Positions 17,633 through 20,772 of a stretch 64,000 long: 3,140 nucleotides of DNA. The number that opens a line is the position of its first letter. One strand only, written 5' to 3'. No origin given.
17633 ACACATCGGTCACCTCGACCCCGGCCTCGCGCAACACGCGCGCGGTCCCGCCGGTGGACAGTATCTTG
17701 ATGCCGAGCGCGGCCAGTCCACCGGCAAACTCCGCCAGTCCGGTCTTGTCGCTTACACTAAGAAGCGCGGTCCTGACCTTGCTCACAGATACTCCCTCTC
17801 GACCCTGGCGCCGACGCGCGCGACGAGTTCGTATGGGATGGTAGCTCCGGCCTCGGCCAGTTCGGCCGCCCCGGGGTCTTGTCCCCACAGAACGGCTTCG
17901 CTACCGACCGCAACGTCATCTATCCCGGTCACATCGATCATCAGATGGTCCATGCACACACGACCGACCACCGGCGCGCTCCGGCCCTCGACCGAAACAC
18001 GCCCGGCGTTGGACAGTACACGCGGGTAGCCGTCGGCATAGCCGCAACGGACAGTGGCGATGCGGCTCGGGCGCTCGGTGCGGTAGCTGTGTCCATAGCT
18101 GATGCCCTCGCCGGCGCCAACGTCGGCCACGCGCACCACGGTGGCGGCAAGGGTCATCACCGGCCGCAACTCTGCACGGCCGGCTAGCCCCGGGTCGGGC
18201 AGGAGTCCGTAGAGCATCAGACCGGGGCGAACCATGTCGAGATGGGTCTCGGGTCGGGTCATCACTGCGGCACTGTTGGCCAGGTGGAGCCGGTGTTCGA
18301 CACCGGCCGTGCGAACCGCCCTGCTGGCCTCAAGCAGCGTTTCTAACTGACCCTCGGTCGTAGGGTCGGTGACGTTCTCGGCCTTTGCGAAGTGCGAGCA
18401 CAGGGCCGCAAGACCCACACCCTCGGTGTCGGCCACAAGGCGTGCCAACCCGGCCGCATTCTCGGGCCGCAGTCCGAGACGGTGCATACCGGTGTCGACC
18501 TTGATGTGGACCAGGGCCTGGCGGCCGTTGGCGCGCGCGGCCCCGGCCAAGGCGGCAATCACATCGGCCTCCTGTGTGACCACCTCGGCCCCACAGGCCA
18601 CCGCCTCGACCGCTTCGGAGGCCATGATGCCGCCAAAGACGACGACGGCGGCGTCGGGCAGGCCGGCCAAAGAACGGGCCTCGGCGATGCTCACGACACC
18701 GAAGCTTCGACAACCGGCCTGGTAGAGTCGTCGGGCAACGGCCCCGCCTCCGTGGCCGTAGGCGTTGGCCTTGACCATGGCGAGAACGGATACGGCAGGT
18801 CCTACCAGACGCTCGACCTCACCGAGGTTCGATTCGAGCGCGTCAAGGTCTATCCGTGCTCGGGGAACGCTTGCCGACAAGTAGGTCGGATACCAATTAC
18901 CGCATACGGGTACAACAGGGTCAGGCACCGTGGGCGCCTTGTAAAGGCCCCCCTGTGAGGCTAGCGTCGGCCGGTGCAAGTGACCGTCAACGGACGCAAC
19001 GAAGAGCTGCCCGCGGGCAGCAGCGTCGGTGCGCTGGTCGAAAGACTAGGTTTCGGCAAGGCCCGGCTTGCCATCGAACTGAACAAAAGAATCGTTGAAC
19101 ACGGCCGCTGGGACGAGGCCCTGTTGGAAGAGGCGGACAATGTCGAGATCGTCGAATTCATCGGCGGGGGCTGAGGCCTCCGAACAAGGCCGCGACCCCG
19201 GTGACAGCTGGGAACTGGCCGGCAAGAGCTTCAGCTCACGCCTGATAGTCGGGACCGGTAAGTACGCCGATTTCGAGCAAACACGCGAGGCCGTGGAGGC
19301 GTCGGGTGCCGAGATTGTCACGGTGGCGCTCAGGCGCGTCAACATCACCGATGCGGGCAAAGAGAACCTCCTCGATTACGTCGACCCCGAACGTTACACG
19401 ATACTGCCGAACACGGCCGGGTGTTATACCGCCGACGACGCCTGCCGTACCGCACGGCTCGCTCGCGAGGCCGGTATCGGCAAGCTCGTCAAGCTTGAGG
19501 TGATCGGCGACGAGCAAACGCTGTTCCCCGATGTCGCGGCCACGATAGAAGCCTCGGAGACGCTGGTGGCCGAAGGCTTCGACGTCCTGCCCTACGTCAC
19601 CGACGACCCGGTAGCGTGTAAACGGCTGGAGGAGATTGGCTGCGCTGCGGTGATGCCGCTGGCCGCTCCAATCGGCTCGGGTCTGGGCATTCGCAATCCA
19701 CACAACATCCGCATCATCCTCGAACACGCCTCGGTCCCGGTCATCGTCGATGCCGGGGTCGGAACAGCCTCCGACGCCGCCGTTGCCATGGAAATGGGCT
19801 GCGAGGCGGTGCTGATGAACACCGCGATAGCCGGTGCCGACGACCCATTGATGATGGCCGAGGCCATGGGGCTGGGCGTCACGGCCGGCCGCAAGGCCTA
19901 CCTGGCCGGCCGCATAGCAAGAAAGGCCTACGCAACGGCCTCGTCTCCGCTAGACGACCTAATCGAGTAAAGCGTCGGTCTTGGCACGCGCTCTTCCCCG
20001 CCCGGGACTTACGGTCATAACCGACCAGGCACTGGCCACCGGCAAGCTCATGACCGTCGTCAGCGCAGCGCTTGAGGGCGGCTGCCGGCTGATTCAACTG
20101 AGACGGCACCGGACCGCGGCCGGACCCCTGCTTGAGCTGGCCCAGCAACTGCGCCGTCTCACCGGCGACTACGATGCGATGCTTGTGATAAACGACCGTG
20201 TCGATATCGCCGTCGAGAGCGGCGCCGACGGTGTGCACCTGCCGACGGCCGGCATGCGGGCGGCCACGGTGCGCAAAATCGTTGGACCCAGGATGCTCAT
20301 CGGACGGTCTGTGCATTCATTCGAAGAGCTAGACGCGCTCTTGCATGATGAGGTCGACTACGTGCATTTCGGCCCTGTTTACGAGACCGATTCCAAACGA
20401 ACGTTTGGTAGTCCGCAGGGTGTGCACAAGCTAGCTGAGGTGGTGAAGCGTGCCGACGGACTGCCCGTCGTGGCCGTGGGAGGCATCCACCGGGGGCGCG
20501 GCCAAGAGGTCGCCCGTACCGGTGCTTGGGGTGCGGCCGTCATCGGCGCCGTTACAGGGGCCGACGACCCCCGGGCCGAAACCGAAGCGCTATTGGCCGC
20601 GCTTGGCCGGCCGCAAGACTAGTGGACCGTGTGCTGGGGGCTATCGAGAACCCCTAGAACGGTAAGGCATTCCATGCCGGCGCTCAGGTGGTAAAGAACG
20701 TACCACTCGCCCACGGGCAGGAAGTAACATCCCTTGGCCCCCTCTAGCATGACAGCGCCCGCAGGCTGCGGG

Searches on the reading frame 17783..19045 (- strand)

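Call 35: search_protein_families(library=pfam, proteins=[window:17783-19045:-], max_evalue=0.00001)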
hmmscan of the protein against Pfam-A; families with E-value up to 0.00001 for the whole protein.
window:17783-19045:- (420 aa): 2 families
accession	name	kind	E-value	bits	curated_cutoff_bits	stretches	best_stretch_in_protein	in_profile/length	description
PF01168.26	Ala_racemase_N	-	1.4e-57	195.4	24.1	1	65-283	1-220/220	Alanine racemase, N-terminal domain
PF00842.27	Ala_racemase_C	-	3.3e-44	150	25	1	296-419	1-127/127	Alanine racemase, C-terminal domain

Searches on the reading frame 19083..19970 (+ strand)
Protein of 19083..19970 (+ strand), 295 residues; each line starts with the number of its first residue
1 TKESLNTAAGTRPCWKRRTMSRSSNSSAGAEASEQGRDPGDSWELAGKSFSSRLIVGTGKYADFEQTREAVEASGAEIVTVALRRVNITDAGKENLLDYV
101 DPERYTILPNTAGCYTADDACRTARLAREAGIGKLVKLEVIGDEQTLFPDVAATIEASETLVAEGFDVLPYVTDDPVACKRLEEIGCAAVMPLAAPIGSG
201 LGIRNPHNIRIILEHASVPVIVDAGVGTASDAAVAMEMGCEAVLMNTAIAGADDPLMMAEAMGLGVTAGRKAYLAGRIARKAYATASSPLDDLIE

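Call 35: search_protein_families(library=pfam, proteins=[window:19083-19970:+], max_evalue=0.00001)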
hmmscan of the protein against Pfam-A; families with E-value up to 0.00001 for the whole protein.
window:19083-19970:+ (295 aa): 1 family
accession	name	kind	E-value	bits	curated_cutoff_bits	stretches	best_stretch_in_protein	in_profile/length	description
PF05690.20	ThiG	-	1.2e-113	378.9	23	1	45-289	2-247/247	Thiazole biosynthesis protein ThiG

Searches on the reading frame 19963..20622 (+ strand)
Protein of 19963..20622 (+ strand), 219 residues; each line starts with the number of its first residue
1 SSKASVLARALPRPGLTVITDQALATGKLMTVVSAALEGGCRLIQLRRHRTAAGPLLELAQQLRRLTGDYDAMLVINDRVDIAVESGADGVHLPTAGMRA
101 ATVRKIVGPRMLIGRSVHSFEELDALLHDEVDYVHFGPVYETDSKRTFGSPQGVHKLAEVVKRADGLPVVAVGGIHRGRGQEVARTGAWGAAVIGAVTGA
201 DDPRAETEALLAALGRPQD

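Call 35: search_protein_families(library=pfam, proteins=[window:19963-20622:+], max_evalue=0.00001)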
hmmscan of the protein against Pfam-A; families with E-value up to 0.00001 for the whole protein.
window:19963-20622:+ (219 aa): 1 family
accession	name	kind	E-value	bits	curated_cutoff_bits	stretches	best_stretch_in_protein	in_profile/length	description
PF02581.23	TMP-TENI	-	2.3e-51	174.1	27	1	16-197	1-180/180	Thiamine monophosphate synthase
